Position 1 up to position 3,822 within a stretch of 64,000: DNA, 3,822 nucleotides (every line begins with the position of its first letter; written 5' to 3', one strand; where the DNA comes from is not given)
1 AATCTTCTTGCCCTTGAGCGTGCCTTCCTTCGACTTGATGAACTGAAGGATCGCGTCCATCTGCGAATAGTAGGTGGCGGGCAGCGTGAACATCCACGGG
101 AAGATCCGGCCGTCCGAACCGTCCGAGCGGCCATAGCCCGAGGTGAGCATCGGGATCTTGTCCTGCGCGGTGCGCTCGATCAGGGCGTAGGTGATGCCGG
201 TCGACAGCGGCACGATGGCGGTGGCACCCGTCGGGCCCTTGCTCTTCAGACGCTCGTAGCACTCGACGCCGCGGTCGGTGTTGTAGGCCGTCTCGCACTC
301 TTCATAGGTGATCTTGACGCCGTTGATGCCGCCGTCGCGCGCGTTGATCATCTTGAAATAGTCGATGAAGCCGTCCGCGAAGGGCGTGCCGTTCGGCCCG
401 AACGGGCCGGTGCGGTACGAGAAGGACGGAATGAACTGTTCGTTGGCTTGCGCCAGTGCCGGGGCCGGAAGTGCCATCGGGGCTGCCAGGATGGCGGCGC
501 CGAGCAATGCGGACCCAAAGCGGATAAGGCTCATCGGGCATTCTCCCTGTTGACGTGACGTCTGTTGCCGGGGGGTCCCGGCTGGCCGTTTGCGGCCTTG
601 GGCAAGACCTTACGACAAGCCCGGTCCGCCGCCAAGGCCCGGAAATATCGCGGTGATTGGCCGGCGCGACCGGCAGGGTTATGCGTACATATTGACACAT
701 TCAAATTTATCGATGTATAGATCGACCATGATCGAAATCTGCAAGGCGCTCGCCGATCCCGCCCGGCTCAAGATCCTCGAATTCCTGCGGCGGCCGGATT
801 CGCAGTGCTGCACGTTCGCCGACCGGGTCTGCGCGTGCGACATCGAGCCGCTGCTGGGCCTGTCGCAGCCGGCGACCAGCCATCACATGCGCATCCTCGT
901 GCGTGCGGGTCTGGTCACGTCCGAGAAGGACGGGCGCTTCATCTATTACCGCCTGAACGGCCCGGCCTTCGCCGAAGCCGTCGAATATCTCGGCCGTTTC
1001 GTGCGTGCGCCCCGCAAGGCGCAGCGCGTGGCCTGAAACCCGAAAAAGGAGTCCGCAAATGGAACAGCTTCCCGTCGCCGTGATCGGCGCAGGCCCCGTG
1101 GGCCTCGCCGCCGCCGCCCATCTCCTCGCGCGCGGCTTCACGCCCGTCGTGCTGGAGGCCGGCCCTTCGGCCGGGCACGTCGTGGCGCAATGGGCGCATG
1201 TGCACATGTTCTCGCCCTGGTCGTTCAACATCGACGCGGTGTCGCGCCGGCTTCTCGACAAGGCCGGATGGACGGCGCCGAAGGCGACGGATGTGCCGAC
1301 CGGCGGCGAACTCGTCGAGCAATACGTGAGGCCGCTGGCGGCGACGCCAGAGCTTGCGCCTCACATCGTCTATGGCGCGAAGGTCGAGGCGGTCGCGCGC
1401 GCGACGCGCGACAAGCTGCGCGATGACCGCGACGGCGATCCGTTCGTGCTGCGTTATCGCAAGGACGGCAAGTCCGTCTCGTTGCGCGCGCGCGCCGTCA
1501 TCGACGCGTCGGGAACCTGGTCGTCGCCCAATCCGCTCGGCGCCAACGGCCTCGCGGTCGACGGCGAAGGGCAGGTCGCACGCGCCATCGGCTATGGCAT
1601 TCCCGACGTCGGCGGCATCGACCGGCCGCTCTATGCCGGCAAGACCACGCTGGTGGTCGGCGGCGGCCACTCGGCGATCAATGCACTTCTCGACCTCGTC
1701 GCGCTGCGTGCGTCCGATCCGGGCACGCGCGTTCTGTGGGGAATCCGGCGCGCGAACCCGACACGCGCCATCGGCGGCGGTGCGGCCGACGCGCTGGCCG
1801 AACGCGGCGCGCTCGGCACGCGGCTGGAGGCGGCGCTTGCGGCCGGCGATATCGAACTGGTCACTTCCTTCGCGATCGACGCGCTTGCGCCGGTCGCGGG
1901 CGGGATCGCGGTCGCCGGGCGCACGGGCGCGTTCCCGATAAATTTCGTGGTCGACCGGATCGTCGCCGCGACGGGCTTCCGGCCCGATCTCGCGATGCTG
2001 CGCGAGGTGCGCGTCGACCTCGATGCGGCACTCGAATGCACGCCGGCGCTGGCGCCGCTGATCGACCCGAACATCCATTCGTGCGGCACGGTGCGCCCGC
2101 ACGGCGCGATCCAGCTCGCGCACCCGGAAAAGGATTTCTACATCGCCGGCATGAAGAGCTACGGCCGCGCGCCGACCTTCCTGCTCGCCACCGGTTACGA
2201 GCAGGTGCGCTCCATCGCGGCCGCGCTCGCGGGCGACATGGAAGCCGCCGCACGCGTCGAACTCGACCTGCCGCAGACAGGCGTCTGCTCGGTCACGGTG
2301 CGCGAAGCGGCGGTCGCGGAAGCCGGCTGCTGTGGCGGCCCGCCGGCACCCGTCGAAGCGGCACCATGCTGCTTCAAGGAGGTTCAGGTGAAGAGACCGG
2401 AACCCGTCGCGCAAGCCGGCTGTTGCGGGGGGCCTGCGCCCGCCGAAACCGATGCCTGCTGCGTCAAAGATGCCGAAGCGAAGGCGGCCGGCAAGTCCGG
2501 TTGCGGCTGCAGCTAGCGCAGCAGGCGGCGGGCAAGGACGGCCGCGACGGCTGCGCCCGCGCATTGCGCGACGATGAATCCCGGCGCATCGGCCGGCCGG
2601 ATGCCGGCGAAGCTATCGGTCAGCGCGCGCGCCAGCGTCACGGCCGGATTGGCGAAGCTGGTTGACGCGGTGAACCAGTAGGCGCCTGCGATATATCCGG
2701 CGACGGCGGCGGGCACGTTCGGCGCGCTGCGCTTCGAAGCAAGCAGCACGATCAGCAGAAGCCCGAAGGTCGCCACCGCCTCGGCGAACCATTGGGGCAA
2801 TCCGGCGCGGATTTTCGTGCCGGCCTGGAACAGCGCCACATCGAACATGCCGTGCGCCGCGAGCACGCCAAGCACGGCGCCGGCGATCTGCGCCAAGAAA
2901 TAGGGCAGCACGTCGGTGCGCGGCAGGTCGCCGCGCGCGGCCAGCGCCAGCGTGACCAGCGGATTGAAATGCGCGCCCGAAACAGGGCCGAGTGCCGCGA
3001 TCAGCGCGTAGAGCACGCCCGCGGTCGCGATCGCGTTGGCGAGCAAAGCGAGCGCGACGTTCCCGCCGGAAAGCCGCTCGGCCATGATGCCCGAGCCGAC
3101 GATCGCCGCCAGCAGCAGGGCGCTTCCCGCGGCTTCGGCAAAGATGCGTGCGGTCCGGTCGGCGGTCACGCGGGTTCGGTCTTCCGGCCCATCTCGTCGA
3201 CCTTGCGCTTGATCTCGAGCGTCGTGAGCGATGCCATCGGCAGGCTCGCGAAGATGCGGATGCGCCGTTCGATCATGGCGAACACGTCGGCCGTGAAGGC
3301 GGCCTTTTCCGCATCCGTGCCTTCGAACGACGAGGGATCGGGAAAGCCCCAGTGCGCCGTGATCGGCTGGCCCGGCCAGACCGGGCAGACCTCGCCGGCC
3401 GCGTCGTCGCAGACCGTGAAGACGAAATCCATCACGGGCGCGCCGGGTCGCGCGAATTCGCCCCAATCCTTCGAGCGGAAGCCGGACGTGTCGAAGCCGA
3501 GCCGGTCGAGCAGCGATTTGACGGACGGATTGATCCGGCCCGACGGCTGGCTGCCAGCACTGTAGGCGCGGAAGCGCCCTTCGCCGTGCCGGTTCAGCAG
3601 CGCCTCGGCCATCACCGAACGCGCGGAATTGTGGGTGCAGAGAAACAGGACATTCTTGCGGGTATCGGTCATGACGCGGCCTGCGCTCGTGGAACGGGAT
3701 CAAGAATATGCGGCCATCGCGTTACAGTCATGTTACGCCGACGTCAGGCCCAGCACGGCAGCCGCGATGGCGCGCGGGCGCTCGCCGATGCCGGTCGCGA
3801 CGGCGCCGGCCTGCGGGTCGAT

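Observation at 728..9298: Arsenic module inserted inside a Liv-type ABC importer / acyl-CoA ligase operon, next to a YqeB-family gene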

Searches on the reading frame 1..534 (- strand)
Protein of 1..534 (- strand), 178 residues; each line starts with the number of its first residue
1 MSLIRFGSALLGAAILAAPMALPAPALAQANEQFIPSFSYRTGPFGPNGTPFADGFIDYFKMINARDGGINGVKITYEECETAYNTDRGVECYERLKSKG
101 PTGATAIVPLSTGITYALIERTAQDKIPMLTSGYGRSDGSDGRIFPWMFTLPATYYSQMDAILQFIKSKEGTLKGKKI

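Call 9: search_protein_families(library=pfam, proteins=[window:1-534:-])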
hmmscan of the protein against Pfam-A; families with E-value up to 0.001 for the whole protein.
window:1-534:- (178 aa): 1 family
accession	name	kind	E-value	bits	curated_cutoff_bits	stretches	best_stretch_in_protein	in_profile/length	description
PF13458.12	Peripla_BP_6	-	4.4e-24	86.2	31.7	1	35-171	4-134/343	Periplasmic binding protein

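Call 10: search_protein_families(library=ncbifam, proteins=[window:1-534:-])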
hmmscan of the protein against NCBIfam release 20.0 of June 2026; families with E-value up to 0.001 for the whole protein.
window:1-534:- (178 aa): 0 families

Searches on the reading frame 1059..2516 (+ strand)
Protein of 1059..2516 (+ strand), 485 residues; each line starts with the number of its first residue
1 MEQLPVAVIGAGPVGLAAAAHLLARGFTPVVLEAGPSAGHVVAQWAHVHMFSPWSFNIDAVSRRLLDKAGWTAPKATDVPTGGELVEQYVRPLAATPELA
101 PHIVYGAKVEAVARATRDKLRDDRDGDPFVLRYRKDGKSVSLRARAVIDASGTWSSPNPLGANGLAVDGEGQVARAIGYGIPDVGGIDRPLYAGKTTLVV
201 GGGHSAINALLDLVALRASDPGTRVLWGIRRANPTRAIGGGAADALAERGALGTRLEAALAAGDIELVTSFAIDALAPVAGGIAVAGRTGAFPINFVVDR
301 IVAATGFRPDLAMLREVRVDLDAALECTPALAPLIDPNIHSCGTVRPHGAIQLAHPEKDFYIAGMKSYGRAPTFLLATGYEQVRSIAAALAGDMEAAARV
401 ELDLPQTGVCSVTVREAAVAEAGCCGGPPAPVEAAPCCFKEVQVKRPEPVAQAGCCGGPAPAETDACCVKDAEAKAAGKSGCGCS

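Call 9: search_protein_families(library=pfam, proteins=[window:1059-2516:+])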
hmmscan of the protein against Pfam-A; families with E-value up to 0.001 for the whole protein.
window:1059-2516:+ (485 aa): 5 families
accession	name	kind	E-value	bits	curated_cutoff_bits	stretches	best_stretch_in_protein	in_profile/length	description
PF13738.12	Pyr_redox_3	-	2.9e-13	50.2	30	1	8-321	2-281/305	Pyridine nucleotide-disulphide oxidoreductase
PF07992.20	Pyr_redox_2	-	6.4e-09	36.1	26.1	1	6-355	3-285/291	Pyridine nucleotide-disulphide oxidoreductase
PF01266.30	DAO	-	2.1e-06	28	27.9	1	6-54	2-49/353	FAD dependent oxidoreductase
PF13450.12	NAD_binding_8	-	1.4e-05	25.7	21.9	1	8-45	1-38/68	NAD(P)-binding Rossmann-like domain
PF01494.25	FAD_binding_3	-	0.00017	21.4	22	0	4-34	2-32/349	FAD binding domain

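Call 10: search_protein_families(library=ncbifam, proteins=[window:1059-2516:+])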
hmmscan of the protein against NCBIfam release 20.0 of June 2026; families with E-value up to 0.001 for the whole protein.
window:1059-2516:+ (485 aa): 17 families
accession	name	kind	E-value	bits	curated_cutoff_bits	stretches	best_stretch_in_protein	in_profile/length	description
NF040505.1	ArsO_flavin_mono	equivalog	7.8e-12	45.3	425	1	6-213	3-179/346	ArsO family NAD(P)H-dependent flavin-containing monooxygenase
TIGR04018.1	Bthiol_YpdA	hypoth_equivalog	3.3e-10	39.3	339.9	1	6-52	2-48/316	YpdA family putative bacillithiol disulfide reductase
NF009409.0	PRK12770.1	subfamily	7.2e-10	38.5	343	1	4-42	19-57/360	putative glutamate synthase subunit beta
TIGR01292.1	TRX_reduct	equivalog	1.7e-06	27.1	343.45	0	124-209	84-156/300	thioredoxin-disulfide reductase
NF005560.0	PRK07233.1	equivalog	6.1e-06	25.3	252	1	6-46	3-43/435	hypothetical protein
TIGR01316.1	gltA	equivalog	7.7e-06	25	471.75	0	6-43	136-173/449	NADPH-dependent glutamate synthase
TIGR03140.1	AhpF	equivalog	3.4e-05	22.6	502.9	1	164-215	325-373/515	alkyl hydroperoxide reductase subunit F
NF004780.0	PRK06126.1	subfamily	3.9e-05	22.1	445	1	3-36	8-41/552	hypothetical protein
NF006002.0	PRK08132.1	subfamily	5.9e-05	21.6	416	1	3-35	25-57/552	FAD-dependent oxidoreductase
NF005547.0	PRK07208.1-3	equivalog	8.9e-05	21.4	380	1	6-42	7-43/465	hypothetical protein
NF009414.0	PRK12778.1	equivalog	0.00012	20.5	1103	0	5-42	433-470/752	bifunctional dihydroorotate dehydrogenase B NAD binding subunit/NADPH-dependent glutamate synthase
NF009454.0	PRK12814.1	equivalog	0.00014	20.4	916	1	6-42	196-232/657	putative NADPH-dependent glutamate synthase small subunit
NF004829.0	PRK06183.1-3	subfamily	0.00025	19.9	390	1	2-36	7-41/520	bifunctional 3-(3-hydroxy-phenyl)propionate/3-hydroxycinnamic acid hydroxylase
TIGR03467.1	HpnE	equivalog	0.00041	19.8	283.05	1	6-39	1-34/430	hydroxysqualene dehydroxylase HpnE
TIGR03315.1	Se_ygfK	equivalog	0.0007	17.1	835.3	0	3-43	537-577/1012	putative selenate reductase subunit YgfK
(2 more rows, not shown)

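Call 57: search_dna_similar(query=window:1059-2516:+, collection=plasmids, mode=protein, max_rows=15)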
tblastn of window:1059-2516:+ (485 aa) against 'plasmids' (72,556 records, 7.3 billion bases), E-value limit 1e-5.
Records with a match: 162; places in all: 171; records where one place covers at least 80% of the query: 46.
Best place of each record, by identity: 60-80% 8; <60% 154.
By first word of the organism name: Streptomyces 35; Bacillus 27; Rhodococcus 23; Cytobacillus 6; Rathayibacter 4; Arthrobacter 4; Rhizobium 4; Bosea 3; Sinorhizobium 3; Roseomonas 3; and 37 more.
By predicted mobility (MOB-suite, as given by PLSDB): non-mobilizable 105; mobilizable 40; conjugative 17.
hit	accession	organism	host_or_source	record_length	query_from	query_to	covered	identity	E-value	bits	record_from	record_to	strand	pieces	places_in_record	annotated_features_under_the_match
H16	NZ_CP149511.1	Pararhizobium sp. A13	Aeschynomene indica,cell ...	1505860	1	484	100%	49.5%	4e-122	400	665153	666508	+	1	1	none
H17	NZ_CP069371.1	Neotabrizicola shimadae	microbial biofilm,biofilm, Nakabusa ...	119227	25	485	95%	51.1%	2e-108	360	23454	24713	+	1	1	NAD(P)-binding domain-containing protein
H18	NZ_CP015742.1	Shinella sp. HZN7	-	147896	25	484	95%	50.9%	9e-112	370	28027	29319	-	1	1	NAD(P)-binding protein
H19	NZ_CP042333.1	Bosea sp. F3-2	soybean,soil sample,rhizosphere soil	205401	25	485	95%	50.4%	4e-121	397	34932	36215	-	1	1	NAD(P)-binding domain-containing protein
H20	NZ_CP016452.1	Sinorhizobium sp. RAC02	Microbial isolate,Algal phycosphere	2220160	26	484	95%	50.2%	4e-127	414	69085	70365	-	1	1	none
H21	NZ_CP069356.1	Microvirga sp. VF16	Vachellia farnesiana,Cell culture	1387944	25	484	95%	49.6%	6e-112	370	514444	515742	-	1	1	none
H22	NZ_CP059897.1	Ciceribacter thiooxidans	mixed culture,soil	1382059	25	484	95%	48.8%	1e-117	387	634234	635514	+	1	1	none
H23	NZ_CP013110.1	Sinorhizobium americanum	Vachellia farnesiana,cell culture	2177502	25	484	95%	48.5%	4e-119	391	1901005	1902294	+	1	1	record has no annotation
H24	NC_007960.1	Nitrobacter hamburgensis X14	-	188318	25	485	95%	48.2%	3e-116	383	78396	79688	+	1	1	FAD-dependent oxidoreductase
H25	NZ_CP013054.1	Sinorhizobium americanum CCGM7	Phaseolus vulgaris,root nodules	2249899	25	484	95%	48.3%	3e-117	386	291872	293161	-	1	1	none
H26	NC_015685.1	Afipia carboxidovorans OM5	-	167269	25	485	95%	47.8%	1e-113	375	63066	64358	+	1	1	FAD-dependent oxidoreductase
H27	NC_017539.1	Afipia carboxidovorans OM4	-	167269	25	485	95%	47.8%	1e-113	375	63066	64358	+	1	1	FAD-dependent oxidoreductase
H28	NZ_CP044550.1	Hydrogenophaga sp. BPS33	-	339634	25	484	95%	47.7%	3e-108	360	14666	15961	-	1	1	FAD-dependent oxidoreductase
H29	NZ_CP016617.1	Microvirga ossetica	Vicia alpestris,cell culture,nodules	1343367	25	484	95%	47.6%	3e-108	360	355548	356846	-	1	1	none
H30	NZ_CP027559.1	Rhodococcus rhodochrous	mixed culture,sewage tank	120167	1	410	85%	53.1%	2e-100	337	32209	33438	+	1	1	FAD-dependent oxidoreductase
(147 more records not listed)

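Call 58: find_homologous_proteins(query=window:1059-2516:+)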
Query window:1059-2516:+ (485 aa): 8000 proteins with E <= 0.001 among 8000 candidates; the best 120 are listed.
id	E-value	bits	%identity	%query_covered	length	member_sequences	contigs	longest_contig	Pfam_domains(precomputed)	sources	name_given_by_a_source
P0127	0.0e+0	1072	100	100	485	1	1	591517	PF01266.31,PF13450.13,PF07992.21,PF13738.13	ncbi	-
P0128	3.8e-250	849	83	100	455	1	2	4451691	PF01266.31,PF13450.13,PF07992.21,PF13738.13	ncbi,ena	-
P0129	7.4e-227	772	74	100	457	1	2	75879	PF01266.31,PF07992.21,PF13738.13,PF01494.26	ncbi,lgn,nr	ncbi:MAG: NAD(P)-binding domain-containing protein [Proteobacteria bacterium]|nr:NAD(P)-binding doma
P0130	1.2e-218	745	74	100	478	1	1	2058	PF01266.31,PF07992.21,PF13738.13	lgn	-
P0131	3.1e-215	734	73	100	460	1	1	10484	PF01266.31,PF13450.13,PF07992.21,PF13738.13,PF01494.26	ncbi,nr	ncbi:MAG: NAD(P)-binding domain-containing protein [Rhodospirillales bacterium]|nr:NAD(P)-binding do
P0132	4.3e-211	720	71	100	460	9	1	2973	PF01266.31,PF13450.13,PF00890.31,PF07992.21,PF13738.13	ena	-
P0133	4.6e-211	720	71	100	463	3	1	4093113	PF01266.31,PF13450.13,PF00890.31,PF07992.21,PF13738.13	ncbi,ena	-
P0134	6.0e-211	720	72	100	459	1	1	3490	PF01266.31,PF13450.13,PF07992.21,PF13738.13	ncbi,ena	-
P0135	1.6e-207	708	72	100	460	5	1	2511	PF01266.31,PF13450.13,PF00890.31,PF07992.21,PF13738.13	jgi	jgi:hypothetical protein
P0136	1.0e-206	706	71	100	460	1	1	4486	PF01266.31,PF13450.13,PF07992.21,PF13738.13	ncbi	-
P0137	3.1e-181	622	64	100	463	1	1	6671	PF01266.31,PF13450.13,PF07992.21,PF13738.13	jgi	jgi:hypothetical protein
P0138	3.0e-179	615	64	100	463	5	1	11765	PF01266.31,PF13450.13,PF07992.21,PF13738.13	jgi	-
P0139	2.6e-171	589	59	99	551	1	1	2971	PF01266.31,PF13434.13,PF07992.21,PF13738.13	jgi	jgi:thioredoxin reductase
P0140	2.5e-168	579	60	100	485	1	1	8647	PF01266.31,PF13434.13,PF13450.13,PF00890.31,PF07992.21,PF13738.13,PF12831.14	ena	-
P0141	8.6e-168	577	59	100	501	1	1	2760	PF01266.31,PF13450.13,PF07992.21,PF13738.13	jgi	jgi:thioredoxin reductase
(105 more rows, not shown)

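Call 59: get_annotated_region(hit=H24, flank=5000)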
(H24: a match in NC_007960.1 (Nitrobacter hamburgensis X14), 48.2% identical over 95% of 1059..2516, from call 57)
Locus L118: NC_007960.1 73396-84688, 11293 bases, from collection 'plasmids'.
description: Nitrobacter hamburgensis X14 plasmid 2, complete sequence
organism: Nitrobacter hamburgensis X14 (NCBI taxid 323097)
taxonomy: Bacteria; Pseudomonadota; Alphaproteobacteria; Hyphomicrobiales; Nitrobacteraceae; Nitrobacter; Nitrobacter hamburgensis; Nitrobacter hamburgensis X14
host: -; source: -; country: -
typing (MOB-suite, as given by PLSDB): conjugative; replicon rep_cluster_1954; relaxase MOBP; mating-pair formation MPF_T
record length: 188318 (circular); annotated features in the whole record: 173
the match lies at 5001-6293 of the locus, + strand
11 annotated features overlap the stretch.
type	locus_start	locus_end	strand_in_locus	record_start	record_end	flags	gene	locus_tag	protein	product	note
CDS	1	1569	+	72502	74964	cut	-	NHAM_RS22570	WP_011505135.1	arsenate reductase (azurin) large subunit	-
CDS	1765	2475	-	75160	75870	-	arsH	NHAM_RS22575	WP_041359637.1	arsenical resistance protein ArsH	GO:0046685 - response to arsenic-containing substance [Evidence IEA]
CDS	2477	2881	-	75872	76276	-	arsC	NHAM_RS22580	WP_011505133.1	arsenate reductase (glutaredoxin)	GO:0046685 - response to arsenic-containing substance [Evidence IEA]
CDS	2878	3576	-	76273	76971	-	-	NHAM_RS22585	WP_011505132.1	MIP/aquaporin family protein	GO:0055085 - transmembrane transport [Evidence IEA]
CDS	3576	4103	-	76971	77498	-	-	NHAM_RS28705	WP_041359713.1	arsenate reductase ArsC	-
CDS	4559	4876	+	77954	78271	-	-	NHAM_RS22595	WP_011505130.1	metalloregulator ArsR/SmtB family transcription factor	GO:0006355 - regulation of DNA-templated transcription [Evidence IEA]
CDS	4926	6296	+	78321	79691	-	-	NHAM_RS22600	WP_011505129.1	FAD-dependent oxidoreductase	-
CDS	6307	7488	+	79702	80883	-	-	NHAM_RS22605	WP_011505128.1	MFS transporter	GO:0055085 - transmembrane transport [Evidence IEA]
CDS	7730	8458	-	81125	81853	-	-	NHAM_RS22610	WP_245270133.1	LuxR family transcriptional regulator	-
CDS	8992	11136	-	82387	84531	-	-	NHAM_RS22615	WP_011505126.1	type IV secretory system conjugative DNA transfer family protein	-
CDS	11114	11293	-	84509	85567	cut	virB11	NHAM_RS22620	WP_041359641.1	P-type DNA transfer ATPase VirB11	GO:0044097 - secretion by the type IV secretion system [Evidence IEA]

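Call 60: get_annotated_region(hit=H19, flank=5000)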
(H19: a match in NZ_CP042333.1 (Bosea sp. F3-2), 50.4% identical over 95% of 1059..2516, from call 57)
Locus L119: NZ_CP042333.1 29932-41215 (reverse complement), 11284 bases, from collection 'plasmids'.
description: Bosea sp. F3-2 plasmid pB32-2, complete sequence
organism: Bosea sp. F3-2 (NCBI taxid 2599640)
taxonomy: Bacteria; Pseudomonadota; Alphaproteobacteria; Hyphomicrobiales; Boseaceae; Bosea; Bosea sp. F3-2
host: -; source: soybean,soil sample,rhizosphere soil; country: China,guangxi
typing (MOB-suite, as given by PLSDB): non-mobilizable
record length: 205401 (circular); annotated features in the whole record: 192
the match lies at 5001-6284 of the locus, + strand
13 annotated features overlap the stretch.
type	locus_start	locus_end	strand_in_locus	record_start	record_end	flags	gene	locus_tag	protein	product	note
CDS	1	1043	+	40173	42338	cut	-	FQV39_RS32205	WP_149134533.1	Mu transposase C-terminal domain-containing protein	-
CDS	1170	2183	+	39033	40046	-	-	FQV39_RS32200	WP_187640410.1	AAA family ATPase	-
CDS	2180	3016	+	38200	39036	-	-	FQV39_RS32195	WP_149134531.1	TniQ family protein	-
CDS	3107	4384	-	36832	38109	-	-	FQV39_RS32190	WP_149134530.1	hypothetical protein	-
CDS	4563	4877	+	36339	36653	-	-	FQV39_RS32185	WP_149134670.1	metalloregulator ArsR/SmtB family transcription factor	GO:0006355 - regulation of DNA-templated transcription [Evidence IEA]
CDS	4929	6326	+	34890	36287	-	-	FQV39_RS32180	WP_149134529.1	NAD(P)-binding domain-containing protein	-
CDS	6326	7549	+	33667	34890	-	-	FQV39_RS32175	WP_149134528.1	MFS transporter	GO:0055085 - transmembrane transport [Evidence IEA]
CDS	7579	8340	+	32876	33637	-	arsH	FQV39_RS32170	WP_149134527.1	arsenical resistance protein ArsH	GO:0046685 - response to arsenic-containing substance [Evidence IEA]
CDS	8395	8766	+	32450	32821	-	-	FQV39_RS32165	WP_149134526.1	metalloregulator ArsR/SmtB family transcription factor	GO:0006355 - regulation of DNA-templated transcription [Evidence IEA]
CDS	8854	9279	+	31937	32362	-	arsC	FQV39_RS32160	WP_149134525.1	arsenate reductase (glutaredoxin)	GO:0046685 - response to arsenic-containing substance [Evidence IEA]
CDS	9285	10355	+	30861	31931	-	arsB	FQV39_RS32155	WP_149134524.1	ACR3 family arsenite efflux transporter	GO:0046685 - response to arsenic-containing substance [Evidence IEA]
CDS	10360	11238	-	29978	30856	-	-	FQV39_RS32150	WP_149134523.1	helix-turn-helix domain-containing protein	-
CDS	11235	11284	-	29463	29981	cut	-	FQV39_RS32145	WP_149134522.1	arsenate reductase ArsC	-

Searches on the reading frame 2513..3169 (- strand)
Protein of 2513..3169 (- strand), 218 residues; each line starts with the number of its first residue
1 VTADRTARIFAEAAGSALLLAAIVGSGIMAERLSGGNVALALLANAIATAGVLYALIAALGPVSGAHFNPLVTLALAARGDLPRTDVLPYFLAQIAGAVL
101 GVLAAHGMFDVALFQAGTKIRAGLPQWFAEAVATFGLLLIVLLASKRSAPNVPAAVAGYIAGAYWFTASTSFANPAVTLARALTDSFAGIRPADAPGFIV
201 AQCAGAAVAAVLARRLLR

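Call 9: search_protein_families(library=pfam, proteins=[window:2513-3169:-])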
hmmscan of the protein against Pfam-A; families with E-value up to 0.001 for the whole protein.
window:2513-3169:- (218 aa): 1 family
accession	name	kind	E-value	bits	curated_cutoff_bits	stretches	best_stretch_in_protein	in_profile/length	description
PF00230.25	MIP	-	6.8e-23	82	25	2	6-147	8-153/222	Major intrinsic protein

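Call 10: search_protein_families(library=ncbifam, proteins=[window:2513-3169:-])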
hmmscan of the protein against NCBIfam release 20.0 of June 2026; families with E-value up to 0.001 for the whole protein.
window:2513-3169:- (218 aa): 4 families
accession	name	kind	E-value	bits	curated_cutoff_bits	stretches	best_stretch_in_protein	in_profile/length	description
TIGR00861.1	MIP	subfamily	3.9e-22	79.1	171.25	2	11-166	1-171/224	MIP family channel protein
NF003838.0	PRK05420.1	equivalog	3.1e-13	49.7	256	1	7-117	3-108/231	aquaporin Z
NF045553.1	AquGlycerPorinGla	equivalog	3.1e-09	36.4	400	1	5-103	5-103/290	aquaglyceroporin Gla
NF043012.1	LacAcidTportLarD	equivalog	0.00033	20.2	390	0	9-112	4-104/237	D/L-lactic acid transporter LarD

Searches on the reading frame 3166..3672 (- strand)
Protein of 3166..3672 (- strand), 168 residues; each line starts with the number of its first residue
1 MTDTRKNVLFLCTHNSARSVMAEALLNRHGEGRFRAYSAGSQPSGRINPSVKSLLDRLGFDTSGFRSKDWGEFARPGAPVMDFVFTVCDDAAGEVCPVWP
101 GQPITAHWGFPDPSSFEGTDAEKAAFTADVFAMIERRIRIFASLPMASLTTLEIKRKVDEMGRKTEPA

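Call 9: search_protein_families(library=pfam, proteins=[window:3166-3672:-])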
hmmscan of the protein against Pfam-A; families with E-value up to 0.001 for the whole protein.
window:3166-3672:- (168 aa): 1 family
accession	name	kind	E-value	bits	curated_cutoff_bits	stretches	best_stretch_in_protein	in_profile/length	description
PF01451.26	LMWPc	-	3.2e-15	57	23.2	1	8-141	1-143/144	Low molecular weight phosphotyrosine protein phosphatase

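Call 10: search_protein_families(library=ncbifam, proteins=[window:3166-3672:-])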
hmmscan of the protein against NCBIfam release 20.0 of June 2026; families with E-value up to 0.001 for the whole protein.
window:3166-3672:- (168 aa): 3 families
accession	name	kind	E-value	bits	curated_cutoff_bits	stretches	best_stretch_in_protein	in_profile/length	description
TIGR02691.1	arsC_pI258_fam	equivalog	1.5e-17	64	174.3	1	8-139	1-127/129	arsenate reductase (thioredoxin)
NF010053.0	PRK13530.1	subfamily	1.4e-15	57.8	215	1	4-142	2-129/133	arsenate reductase (thioredoxin)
TIGR02689.1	ars_reduc_gluta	equivalog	3.7e-10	40.1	157.6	1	6-114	1-104/126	arsenate reductase, glutathione/glutaredoxin type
